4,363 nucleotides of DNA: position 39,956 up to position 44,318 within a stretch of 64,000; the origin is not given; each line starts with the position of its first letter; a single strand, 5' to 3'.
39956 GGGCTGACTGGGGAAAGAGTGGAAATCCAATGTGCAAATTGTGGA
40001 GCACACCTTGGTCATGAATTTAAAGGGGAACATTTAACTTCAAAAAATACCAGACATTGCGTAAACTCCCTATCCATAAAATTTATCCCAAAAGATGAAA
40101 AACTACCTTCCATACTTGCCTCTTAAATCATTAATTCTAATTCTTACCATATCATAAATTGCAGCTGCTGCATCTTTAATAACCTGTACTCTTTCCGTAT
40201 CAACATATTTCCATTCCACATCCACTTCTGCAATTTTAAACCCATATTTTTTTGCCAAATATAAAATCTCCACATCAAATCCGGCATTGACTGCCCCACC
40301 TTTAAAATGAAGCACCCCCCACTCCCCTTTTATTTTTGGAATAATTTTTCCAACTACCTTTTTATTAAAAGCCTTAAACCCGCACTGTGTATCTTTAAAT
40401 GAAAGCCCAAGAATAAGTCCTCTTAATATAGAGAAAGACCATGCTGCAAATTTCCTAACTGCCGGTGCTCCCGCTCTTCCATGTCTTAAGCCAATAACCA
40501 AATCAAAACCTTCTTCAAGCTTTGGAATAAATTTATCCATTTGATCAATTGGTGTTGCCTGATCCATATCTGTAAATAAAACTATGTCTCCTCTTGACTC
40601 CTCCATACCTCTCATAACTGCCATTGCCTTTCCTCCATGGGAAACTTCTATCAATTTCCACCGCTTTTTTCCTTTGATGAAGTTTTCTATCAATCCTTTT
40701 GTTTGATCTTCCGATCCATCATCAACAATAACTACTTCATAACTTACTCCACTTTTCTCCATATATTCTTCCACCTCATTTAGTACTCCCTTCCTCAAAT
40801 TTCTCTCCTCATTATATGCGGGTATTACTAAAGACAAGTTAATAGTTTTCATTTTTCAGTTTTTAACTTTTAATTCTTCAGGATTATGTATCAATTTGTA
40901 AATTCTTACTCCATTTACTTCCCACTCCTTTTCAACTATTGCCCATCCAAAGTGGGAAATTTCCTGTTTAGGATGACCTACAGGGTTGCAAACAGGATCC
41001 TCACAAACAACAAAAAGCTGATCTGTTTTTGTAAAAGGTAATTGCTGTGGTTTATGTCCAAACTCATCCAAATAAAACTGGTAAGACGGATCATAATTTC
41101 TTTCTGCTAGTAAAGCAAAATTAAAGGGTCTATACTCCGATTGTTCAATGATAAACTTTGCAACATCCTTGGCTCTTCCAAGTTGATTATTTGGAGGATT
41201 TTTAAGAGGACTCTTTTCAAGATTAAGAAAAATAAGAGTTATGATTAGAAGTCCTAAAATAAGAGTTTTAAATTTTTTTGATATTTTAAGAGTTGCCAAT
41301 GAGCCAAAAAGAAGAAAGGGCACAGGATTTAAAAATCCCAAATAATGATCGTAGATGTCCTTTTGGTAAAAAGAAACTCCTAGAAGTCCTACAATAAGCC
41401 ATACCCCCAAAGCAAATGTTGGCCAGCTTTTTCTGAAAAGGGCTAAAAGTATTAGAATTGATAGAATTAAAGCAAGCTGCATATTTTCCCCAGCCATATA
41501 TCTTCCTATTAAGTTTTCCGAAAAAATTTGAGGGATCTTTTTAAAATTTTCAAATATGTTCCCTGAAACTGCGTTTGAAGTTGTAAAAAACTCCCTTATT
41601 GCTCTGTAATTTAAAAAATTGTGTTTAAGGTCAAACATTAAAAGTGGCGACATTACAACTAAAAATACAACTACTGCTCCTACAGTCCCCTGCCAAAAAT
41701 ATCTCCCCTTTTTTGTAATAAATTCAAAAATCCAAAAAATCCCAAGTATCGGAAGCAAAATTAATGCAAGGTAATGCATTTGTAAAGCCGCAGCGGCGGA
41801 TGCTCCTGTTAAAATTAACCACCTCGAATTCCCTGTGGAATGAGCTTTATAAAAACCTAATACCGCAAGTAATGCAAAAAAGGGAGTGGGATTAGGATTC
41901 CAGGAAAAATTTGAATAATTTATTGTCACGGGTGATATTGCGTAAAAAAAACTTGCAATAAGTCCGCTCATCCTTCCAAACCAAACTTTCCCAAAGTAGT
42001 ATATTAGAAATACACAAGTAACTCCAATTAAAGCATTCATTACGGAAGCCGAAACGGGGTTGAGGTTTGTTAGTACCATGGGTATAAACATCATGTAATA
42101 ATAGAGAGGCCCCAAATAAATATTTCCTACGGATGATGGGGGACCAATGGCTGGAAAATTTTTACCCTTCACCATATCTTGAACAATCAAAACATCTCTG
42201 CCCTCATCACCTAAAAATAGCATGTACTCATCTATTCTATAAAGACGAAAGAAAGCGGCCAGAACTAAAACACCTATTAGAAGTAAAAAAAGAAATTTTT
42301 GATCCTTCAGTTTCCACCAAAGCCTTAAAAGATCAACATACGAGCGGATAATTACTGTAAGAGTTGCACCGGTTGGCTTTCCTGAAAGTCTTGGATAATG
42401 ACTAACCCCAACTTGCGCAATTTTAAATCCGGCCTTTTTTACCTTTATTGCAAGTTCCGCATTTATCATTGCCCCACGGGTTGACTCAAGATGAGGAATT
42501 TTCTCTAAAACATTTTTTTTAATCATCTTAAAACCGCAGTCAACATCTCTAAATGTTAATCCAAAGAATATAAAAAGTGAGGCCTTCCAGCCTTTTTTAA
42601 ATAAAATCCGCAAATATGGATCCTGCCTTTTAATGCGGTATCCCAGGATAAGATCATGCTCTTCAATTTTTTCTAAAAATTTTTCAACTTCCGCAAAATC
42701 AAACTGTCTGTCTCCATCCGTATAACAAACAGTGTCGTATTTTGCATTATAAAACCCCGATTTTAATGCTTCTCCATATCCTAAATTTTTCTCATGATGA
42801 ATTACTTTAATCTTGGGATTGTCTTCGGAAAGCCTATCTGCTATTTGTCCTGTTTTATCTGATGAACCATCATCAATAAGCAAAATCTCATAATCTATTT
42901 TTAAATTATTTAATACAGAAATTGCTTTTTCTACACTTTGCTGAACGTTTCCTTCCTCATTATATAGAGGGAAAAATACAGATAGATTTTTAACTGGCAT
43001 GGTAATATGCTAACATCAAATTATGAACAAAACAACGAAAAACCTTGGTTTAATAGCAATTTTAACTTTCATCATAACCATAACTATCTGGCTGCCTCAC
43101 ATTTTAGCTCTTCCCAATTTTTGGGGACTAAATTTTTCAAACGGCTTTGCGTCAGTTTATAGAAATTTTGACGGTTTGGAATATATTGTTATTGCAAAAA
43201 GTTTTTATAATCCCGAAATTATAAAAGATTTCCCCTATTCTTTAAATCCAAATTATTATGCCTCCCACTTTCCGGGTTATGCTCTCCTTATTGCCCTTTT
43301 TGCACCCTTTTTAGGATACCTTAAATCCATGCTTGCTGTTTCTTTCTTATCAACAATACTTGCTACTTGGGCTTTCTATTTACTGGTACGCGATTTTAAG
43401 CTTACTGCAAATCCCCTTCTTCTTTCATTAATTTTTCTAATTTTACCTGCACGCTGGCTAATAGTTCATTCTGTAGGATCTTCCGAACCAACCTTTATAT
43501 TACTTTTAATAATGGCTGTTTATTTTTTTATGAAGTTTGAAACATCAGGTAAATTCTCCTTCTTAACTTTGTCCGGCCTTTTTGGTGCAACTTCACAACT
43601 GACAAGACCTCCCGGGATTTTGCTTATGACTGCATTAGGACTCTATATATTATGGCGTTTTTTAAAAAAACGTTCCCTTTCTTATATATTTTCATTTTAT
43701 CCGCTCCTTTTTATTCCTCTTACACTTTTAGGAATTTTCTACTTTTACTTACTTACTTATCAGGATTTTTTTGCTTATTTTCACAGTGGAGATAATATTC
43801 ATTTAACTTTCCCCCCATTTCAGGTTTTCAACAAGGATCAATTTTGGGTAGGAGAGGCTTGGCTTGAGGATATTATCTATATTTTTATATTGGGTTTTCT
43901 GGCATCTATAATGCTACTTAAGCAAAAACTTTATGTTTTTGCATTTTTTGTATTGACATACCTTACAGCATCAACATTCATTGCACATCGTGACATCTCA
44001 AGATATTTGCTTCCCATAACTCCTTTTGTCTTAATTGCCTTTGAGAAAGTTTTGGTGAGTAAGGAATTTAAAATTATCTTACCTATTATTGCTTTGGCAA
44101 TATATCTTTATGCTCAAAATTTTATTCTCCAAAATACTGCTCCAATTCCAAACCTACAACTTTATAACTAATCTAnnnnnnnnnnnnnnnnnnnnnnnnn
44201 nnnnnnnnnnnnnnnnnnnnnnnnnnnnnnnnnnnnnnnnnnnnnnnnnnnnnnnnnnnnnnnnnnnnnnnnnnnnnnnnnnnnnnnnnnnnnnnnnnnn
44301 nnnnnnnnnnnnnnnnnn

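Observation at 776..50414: ~50-kb hyper-expanded lipid-linked glycosylation island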

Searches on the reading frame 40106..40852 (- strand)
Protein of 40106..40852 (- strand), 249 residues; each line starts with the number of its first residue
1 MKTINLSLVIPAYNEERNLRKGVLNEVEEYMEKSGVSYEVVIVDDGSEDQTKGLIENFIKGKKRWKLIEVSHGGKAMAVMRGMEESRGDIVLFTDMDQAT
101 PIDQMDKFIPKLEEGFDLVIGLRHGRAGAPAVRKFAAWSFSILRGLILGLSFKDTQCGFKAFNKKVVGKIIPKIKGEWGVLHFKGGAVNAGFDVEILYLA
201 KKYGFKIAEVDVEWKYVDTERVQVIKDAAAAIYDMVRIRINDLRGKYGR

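Call 5: search_protein_families(library=pfam, proteins=[window:40106-40852:-], max_evalue=0.01)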
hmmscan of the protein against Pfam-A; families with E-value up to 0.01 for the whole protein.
window:40106-40852:- (249 aa): 4 families
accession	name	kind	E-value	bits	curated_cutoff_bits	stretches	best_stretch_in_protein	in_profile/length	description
PF00535.33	Glycos_transf_2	-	1.4e-23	84.1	23.3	1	7-169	1-166/168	Glycosyl transferase family 2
PF10111.15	Glyco_tranf_2_2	-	1.6e-08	34.8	27.3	1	7-109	1-103/276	Glycosyltransferase like family 2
PF13506.12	Glyco_transf_21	-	0.001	19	21.7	1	71-157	14-101/174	Glycosyl transferase family 21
PF13641.12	Glyco_tranf_2_3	-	0.004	17.6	27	0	6-107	3-106/230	Glycosyltransferase like family 2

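Call 14: search_protein_families(library=ncbifam, proteins=[window:40106-40852:-], max_evalue=0.001)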
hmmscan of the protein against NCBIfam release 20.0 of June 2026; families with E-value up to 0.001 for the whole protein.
window:40106-40852:- (249 aa): 20 families
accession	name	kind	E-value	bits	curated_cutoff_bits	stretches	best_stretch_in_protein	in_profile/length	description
NF047588.1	GlcsyltransPgfSStrep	equivalog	1.4e-23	83.6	500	1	5-171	2-168/308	glycosyltransferase PgfS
NF041391.1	DPhHxTase_Halo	equivalog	2.5e-18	65.9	375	1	12-215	3-184/213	dolichyl-phosphate hexose transferase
NF007986.1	PRK10714.1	equivalog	2.3e-17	63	529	1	5-169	7-171/316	undecaprenyl-phosphate 4-deoxy-4-formamido-L-arabinose transferase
NF041875.1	EPS_EpsD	equivalog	9.3e-15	54.8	370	1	6-119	1-111/325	exopolysaccharide biosynthesis glycosyltransferase EpsD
TIGR03937.1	PgaC_IcaA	equivalog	1.7e-13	50.3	422.3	1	5-100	46-138/407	poly-beta-1,6-N-acetyl-D-glucosamine synthase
NF038302.1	EPS_HpsE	equivalog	3e-12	46.1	300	1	4-99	1-98/307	hormogonium polysaccharide biosynthesis glycosyltransferase HpsE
NF007482.0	PRK10073.1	equivalog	3.7e-12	45.9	423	1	3-99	5-97/334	glycosyltransferase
NF010496.0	PRK13915.1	equivalog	1.2e-10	41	262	1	5-102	32-131/307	glucosyl-3-phosphoglycerate synthase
TIGR04283.1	glyco_like_mftF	equivalog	1.6e-10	40.9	182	1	6-105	1-90/221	TIGR04283 family arsenosugar biosynthesis glycosyltransferase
TIGR04182.1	glyco_TIGR04182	equivalog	1.2e-09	38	325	1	7-170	3-159/293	S-layer glycoprotein N-glycosyltransferase AglJ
NF047683.1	TeichurnBiosyTuaG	equivalog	2e-09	37.5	400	1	5-109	7-108/252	teichuronic acid biosynthesis protein TuaG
NF058614.1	PPMAGASynPpgS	equivalog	4.1e-09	36.2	370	1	8-170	4-165/226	polyprenyl-phospho-N-acetylgalactosaminyl synthase PpgS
NF050050.1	ProtGlycPglI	equivalog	7.3e-09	35.4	500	1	5-121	3-117/306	GalNAc(5)-diNAcBac-PP-undecaprenol beta-1,3-glucosyltransferase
TIGR04242.1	nodulat_NodC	equivalog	1.9e-07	30.4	550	1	7-114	51-158/395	chitooligosaccharide synthase NodC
TIGR03965.1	mycofact_glyco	equivalog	1e-06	28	280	1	6-101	76-168/467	mycofactocin biosynthesis glycosyltransferase MftF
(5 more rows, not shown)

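Call 71: search_solved_structures(query=window:40106-40852:-, max_evalue=0.00001)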
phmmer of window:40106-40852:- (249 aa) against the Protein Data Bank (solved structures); distinct sequences matched with E-value up to 0.00001: 12.
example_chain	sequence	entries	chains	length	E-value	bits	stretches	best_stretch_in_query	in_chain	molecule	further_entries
5eke_A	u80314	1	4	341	1.4e-19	73.7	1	3-170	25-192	Uncharacterized glycosyltransferase sll0501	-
5ekp_C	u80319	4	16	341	1.4e-19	73.7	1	3-170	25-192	Uncharacterized glycosyltransferase sll0501 | Glycosyltransferase sll0501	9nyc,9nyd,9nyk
9nye_A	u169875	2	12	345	1.4e-19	73.6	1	3-170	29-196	Glycosyltransferase sll0501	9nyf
5mlz_A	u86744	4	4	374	3.9e-15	59.1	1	3-168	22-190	Dolichol monophosphate mannose synthase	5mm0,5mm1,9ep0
9bhc_C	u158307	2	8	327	1.6e-14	57.1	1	6-169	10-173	Undecaprenyl-phosphate 4-deoxy-4-formamido-L-arabinose transferase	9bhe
8vxh_A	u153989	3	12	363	2e-14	56.7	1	6-169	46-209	Undecaprenyl-phosphate 4-deoxy-4-formamido-L-arabinose transferase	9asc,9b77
9hwj_A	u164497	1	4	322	2.4e-14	56.5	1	6-169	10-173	Undecaprenyl-phosphate 4-deoxy-4-formamido-L-arabinose transferase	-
6h1j_A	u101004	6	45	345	1.7e-07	34.1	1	6-206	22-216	Probable ss-1,3-N-acetylglucosaminyltransferase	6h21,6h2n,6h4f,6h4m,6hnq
5tze_C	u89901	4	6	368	7.5e-07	31.9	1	6-101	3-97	Glycosyl transferase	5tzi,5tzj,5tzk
5tz8_A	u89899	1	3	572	1.4e-06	31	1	6-100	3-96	Glycosyl transferase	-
2z87_A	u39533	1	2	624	8e-06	28.6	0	6-103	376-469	Chondroitin synthase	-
2z86_A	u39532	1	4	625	8.1e-06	28.6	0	6-103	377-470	Chondroitin synthase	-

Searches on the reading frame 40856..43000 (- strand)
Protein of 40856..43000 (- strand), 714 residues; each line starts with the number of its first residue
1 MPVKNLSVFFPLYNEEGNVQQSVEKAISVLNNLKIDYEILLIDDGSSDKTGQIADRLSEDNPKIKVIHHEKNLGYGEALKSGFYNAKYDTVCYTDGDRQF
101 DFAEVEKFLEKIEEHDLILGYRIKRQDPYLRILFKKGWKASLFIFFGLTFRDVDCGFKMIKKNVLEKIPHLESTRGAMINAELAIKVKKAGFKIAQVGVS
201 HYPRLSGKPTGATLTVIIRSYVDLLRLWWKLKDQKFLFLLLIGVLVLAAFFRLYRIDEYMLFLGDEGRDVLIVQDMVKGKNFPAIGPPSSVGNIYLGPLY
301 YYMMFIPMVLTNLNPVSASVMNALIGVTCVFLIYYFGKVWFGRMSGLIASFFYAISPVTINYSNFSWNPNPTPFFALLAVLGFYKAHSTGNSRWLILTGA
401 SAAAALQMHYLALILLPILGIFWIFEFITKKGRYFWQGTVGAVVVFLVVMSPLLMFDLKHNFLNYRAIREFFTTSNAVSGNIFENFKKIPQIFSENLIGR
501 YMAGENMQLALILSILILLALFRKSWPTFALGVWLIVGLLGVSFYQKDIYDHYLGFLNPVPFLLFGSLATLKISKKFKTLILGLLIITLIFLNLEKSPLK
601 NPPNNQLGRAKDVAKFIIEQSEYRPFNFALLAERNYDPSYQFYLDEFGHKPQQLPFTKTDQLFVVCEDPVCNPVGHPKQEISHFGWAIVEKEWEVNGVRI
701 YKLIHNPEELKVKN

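Call 5: search_protein_families(library=pfam, proteins=[window:40859-43000:-], max_evalue=0.01)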
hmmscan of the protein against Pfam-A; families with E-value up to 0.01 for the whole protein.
window:40859-43000:- (714 aa): 3 families
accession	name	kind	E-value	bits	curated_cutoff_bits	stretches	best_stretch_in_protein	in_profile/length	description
PF00535.33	Glycos_transf_2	-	1.7e-27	96.8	23.3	1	7-168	1-167/168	Glycosyl transferase family 2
PF13231.12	PMT_2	-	2e-11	44.8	26.1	1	298-454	4-158/160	Dolichyl-phosphate-mannose-protein mannosyltransferase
PF10111.15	Glyco_tranf_2_2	-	2.2e-06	27.8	27.3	1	7-110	1-104/276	Glycosyltransferase like family 2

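Call 13: find_encoding_contigs(protein=window:40856-43000:-, flank=10000, max_places=6)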
Protein window:40856-43000:- (714 aa): 4 contigs read that carry it; 2 places shown.
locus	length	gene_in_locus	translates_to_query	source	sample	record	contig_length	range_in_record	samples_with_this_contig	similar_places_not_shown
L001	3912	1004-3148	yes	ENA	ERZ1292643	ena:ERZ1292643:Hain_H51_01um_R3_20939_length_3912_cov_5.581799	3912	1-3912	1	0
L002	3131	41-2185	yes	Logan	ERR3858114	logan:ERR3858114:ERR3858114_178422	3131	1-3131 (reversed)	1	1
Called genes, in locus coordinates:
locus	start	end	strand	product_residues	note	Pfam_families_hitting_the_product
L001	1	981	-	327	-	?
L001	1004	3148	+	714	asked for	PF00535:Glycos_transf_2, PF10111:Glyco_tranf_2_2 (faint), PF13231:PMT_2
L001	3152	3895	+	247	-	PF00535:Glycos_transf_2, PF10111:Glyco_tranf_2_2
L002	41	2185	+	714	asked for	PF00535:Glycos_transf_2, PF10111:Glyco_tranf_2_2 (faint), PF13231:PMT_2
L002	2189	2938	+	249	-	PF00535:Glycos_transf_2, PF10111:Glyco_tranf_2_2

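Call 14: search_protein_families(library=ncbifam, proteins=[window:40859-43000:-], max_evalue=0.001)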
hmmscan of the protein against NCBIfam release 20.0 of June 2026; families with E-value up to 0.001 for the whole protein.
window:40859-43000:- (714 aa): 18 families
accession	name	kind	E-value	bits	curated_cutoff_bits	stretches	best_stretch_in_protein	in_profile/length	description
NF007986.1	PRK10714.1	equivalog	1.4e-18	67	529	1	2-171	4-175/316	undecaprenyl-phosphate 4-deoxy-4-formamido-L-arabinose transferase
TIGR03937.1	PgaC_IcaA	equivalog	3e-18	66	422.3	1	4-114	45-152/407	poly-beta-1,6-N-acetyl-D-glucosamine synthase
NF047588.1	GlcsyltransPgfSStrep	equivalog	3.2e-17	62.7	500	1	6-169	3-168/308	glycosyltransferase PgfS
TIGR04182.1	glyco_TIGR04182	equivalog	9e-13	48.3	325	1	7-246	3-234/293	S-layer glycoprotein N-glycosyltransferase AglJ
NF041391.1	DPhHxTase_Halo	equivalog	2.1e-11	43.3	375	1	13-204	4-186/213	dolichyl-phosphate hexose transferase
TIGR03663.1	TIGR03663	subfamily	5.5e-11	42.1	126.25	1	241-538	4-281/435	flippase activity-associated protein Agl23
NF007482.0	PRK10073.1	equivalog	6.5e-11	41.8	423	1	4-117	6-115/334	glycosyltransferase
NF047683.1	TeichurnBiosyTuaG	equivalog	3.5e-10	40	400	1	5-118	7-117/252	teichuronic acid biosynthesis protein TuaG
NF053739.1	GlytfEpsEBac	equivalog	6.5e-08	31.9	450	1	6-114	3-112/265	glycosyltransferase EpsE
TIGR04283.1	glyco_like_mftF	equivalog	8.2e-08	32.1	182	1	6-132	1-120/221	TIGR04283 family arsenosugar biosynthesis glycosyltransferase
NF010496.0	PRK13915.1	equivalog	1.5e-07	30.8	262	1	5-98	32-127/307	glucosyl-3-phosphoglycerate synthase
NF058614.1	PPMAGASynPpgS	equivalog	5.4e-07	29.3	370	1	8-136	4-134/226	polyprenyl-phospho-N-acetylgalactosaminyl synthase PpgS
TIGR03111.1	glyc2_xrt_Gpos1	hypoth_equivalog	6e-06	25.3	363.95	1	6-117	51-161/439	TIGR03111 family XrtG-associated glycosyltransferase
TIGR03965.1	mycofact_glyco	equivalog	1.2e-05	24.4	280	1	20-97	86-164/467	mycofactocin biosynthesis glycosyltransferase MftF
NF038302.1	EPS_HpsE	equivalog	1.2e-05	24.4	300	1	5-99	2-98/307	hormogonium polysaccharide biosynthesis glycosyltransferase HpsE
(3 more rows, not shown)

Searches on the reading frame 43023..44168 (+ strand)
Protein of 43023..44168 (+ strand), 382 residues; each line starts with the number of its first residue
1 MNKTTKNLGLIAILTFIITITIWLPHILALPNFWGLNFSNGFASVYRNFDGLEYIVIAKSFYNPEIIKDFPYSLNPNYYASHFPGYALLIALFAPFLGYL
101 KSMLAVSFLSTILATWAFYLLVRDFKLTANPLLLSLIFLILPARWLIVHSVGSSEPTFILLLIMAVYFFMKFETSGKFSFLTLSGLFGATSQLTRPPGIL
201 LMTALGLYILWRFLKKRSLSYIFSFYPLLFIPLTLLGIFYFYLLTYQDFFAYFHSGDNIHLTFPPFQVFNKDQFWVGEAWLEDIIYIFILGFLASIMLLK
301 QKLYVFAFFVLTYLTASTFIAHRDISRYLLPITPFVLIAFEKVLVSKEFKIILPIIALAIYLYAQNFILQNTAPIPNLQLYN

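Call 5: search_protein_families(library=pfam, proteins=[window:43023-44168:+], max_evalue=0.01)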
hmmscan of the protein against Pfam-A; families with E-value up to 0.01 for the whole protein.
window:43023-44168:+ (382 aa): 1 family
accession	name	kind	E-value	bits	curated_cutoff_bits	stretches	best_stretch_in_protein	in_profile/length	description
PF13231.12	PMT_2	-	2e-05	25.3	26.1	1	83-226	3-145/160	Dolichyl-phosphate-mannose-protein mannosyltransferase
